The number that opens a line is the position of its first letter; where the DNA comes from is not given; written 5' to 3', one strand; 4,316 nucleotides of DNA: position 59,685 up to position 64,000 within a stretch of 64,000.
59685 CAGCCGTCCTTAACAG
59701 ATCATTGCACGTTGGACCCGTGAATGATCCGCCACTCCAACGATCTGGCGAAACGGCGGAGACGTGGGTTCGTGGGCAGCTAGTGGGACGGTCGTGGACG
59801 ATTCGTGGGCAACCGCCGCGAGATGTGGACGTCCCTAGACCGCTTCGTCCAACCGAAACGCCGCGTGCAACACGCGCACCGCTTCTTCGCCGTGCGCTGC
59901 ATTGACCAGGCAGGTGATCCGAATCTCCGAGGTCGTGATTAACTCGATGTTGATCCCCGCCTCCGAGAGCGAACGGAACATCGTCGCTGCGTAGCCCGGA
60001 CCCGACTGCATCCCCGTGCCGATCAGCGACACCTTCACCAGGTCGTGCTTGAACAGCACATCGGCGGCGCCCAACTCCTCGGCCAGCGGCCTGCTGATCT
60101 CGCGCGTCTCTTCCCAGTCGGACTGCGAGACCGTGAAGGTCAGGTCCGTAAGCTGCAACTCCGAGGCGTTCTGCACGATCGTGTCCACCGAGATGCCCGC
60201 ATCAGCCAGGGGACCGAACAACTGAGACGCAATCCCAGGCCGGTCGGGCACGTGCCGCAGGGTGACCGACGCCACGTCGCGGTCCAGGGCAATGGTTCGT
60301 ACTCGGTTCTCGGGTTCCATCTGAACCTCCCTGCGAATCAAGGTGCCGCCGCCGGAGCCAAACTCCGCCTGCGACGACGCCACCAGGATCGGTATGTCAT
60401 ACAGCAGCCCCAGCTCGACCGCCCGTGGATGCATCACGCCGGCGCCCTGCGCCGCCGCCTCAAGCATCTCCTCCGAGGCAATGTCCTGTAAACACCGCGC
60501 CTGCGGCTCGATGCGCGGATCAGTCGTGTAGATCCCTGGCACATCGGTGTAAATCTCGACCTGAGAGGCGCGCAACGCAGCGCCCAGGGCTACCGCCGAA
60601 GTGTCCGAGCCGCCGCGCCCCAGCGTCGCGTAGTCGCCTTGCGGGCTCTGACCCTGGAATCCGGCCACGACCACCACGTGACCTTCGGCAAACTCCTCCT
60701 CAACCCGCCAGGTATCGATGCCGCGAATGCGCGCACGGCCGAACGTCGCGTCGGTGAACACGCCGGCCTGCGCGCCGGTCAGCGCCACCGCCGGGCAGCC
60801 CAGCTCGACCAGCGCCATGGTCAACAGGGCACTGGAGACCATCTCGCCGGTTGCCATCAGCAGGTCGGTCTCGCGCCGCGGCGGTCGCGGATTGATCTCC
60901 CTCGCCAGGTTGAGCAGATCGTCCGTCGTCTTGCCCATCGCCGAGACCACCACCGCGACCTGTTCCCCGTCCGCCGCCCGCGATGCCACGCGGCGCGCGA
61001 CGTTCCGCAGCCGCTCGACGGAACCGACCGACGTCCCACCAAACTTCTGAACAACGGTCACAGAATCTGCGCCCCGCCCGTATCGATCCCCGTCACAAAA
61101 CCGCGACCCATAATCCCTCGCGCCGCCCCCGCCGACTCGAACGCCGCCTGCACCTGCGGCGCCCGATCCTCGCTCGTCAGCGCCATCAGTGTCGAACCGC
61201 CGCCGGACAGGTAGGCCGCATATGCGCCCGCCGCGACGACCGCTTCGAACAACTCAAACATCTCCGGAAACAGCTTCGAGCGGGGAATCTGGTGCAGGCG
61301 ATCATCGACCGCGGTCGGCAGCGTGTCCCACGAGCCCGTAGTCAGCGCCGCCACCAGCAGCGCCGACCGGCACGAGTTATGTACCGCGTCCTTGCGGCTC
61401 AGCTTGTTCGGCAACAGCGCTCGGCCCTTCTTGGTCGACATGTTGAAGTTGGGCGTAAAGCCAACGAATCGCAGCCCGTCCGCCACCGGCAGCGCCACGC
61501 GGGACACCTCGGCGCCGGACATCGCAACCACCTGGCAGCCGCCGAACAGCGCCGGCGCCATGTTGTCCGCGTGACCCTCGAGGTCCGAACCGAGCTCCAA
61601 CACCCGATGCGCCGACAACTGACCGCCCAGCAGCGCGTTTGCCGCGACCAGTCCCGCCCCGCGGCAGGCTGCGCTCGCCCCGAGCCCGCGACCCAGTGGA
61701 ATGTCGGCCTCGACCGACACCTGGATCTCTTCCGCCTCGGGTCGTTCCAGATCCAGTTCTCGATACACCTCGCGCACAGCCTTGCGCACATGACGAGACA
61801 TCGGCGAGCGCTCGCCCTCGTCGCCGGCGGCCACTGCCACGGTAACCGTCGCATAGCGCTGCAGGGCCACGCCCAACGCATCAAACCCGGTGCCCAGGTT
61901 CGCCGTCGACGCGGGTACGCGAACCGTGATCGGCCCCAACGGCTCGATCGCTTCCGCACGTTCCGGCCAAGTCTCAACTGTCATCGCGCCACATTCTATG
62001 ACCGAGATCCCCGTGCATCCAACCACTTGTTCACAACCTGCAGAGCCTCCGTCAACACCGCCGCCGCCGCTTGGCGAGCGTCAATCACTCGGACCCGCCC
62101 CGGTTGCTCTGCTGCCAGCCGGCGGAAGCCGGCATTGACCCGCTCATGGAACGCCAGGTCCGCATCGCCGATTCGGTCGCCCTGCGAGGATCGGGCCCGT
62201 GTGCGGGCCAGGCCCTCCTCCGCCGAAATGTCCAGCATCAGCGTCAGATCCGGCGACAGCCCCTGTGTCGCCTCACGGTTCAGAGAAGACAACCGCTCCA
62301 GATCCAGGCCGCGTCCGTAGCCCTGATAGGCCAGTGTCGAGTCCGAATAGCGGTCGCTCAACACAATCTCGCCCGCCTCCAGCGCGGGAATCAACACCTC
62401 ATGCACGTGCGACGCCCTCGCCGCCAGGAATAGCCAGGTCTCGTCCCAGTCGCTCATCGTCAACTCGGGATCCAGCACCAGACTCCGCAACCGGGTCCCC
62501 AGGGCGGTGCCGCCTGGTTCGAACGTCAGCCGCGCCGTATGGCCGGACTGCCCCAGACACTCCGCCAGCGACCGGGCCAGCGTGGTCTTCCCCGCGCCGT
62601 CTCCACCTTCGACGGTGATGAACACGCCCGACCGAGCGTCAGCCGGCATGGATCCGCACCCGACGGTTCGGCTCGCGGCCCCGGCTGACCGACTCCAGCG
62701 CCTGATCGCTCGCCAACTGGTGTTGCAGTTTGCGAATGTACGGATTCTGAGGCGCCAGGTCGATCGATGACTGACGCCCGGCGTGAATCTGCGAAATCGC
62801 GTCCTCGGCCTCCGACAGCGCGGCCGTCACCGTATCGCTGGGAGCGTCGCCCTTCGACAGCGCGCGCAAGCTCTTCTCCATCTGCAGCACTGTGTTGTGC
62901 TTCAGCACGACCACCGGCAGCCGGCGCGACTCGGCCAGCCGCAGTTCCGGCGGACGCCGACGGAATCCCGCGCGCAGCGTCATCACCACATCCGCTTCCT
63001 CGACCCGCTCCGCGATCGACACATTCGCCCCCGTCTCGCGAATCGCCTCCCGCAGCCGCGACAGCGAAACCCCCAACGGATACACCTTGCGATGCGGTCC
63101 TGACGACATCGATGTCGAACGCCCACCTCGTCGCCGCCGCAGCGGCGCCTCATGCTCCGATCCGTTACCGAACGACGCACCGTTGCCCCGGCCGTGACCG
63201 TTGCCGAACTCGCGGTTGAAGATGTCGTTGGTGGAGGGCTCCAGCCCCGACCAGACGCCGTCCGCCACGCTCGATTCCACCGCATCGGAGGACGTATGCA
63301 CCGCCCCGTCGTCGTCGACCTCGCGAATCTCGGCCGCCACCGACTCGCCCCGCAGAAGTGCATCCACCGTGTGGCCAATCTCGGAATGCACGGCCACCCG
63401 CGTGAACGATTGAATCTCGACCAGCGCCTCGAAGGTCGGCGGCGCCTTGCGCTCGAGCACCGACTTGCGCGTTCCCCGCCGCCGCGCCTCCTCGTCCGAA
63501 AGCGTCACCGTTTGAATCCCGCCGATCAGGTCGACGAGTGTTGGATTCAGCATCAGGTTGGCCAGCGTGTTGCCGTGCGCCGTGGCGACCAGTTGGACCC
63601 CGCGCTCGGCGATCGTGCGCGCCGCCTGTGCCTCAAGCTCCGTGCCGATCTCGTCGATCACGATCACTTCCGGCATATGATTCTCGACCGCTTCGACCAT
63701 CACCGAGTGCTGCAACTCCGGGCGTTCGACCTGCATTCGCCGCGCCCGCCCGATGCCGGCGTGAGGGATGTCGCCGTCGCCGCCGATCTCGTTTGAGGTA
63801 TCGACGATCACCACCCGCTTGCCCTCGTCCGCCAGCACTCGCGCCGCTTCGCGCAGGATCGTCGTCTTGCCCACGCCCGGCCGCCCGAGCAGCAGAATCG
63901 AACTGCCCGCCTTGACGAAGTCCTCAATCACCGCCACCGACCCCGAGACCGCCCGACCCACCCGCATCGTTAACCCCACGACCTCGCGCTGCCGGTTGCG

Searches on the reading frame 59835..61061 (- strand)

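Call 50: search_protein_families(library=pfam, proteins=[window:59835-61061:-], max_evalue=0.001)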
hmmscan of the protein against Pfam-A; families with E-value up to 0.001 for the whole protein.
window:59835-61061:- (408 aa): 4 families
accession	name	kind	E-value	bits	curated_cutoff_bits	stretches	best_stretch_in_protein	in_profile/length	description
PF00696.33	AA_kinase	-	5.9e-48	164.1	24.9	1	1-228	1-233/234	Amino acid kinase family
PF22468.2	ACT_9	-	4.2e-32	110.1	27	2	344-402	1-61/61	ACT domain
PF13840.12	ACT_7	-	1e-18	67.3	27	1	338-399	3-64/65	ACT domain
PF01842.31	ACT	-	9.1e-16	57.8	27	1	267-313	2-51/66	ACT domain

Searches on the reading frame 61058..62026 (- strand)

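Call 50: search_protein_families(library=pfam, proteins=[window:61058-62026:-], max_evalue=0.001)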
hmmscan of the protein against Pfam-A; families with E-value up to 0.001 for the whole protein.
window:61058-62026:- (322 aa): 2 families
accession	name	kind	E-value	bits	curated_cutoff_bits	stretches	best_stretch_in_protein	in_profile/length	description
PF00288.32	GHMP_kinases_N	-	7.7e-15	55.3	22.3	1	79-163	2-87/87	GHMP kinases N terminal domain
PF08544.19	GHMP_kinases_C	-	7.2e-11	42.8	21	1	225-300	2-83/85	GHMP kinases C terminal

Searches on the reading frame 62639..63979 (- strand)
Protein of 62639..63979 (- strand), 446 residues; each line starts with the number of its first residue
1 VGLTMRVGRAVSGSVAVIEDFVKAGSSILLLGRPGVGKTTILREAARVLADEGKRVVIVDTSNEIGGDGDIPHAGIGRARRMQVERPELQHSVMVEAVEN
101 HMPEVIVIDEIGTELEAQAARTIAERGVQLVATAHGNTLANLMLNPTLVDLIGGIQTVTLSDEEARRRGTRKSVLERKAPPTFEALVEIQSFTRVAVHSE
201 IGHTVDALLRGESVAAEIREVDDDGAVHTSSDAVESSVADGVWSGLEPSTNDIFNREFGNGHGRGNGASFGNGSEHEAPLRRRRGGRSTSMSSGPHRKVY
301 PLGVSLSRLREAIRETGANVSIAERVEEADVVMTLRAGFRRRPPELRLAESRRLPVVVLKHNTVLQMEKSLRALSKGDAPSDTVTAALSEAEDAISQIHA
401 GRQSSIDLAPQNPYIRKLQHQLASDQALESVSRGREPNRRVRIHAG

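Call 50: search_protein_families(library=pfam, proteins=[window:62639-63979:-], max_evalue=0.001)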
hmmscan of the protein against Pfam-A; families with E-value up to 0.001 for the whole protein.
window:62639-63979:- (446 aa): 16 families
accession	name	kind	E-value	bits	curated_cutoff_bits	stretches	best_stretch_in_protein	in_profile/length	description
PF25516.1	PTPase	-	2.1e-21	76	27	1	298-374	2-78/79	Phosphotyrosine protein phosphatase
PF19568.5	Spore_III_AA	-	2.3e-11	43.8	27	1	26-153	145-276/306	Sporulation stage III, protein AA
PF01424.28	R3H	-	1.8e-10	41.1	26.8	1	392-444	8-59/60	R3H domain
PF03266.21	NTPase_1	-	7.3e-08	32.9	23.9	0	28-56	2-30/168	NTPase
PF13604.12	AAA_30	-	2.8e-06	27.6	27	1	17-121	9-107/191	AAA domain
PF07728.20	AAA_5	-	5.2e-06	26.9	22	1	28-112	2-76/139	AAA domain (dynein-related subfamily)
PF00004.35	AAA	-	5.5e-06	27.3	21.2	1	28-118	1-73/131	ATPase family associated with various cellular activities (AAA)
PF13481.12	AAA_25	-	1.5e-05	25.2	27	1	17-57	25-64/195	AAA domain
PF25199.1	nSTAND_NTPase5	-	2.4e-05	24.6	34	1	23-65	39-82/145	Novel STAND NTPase 5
PF13238.12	AAA_18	-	2.6e-05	25.1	29.4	1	28-128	1-95/128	AAA domain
PF13401.12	AAA_22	-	4.5e-05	24.2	27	1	26-112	6-94/130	AAA domain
PF13191.12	AAA_16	-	5.5e-05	24.2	32.6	1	25-65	24-63/167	AAA ATPase domain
PF20720.3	nSTAND3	-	0.00017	21.8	27.2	1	22-65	14-57/155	Novel STAND NTPase 3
PF02702.23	KdpD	-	0.00044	20.2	26.1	1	33-114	12-94/210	Osmosensitive K+ channel His kinase sensor domain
PF07724.20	AAA_2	-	0.00062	20.3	27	0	26-111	4-84/166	AAA domain (Cdc48 subfamily)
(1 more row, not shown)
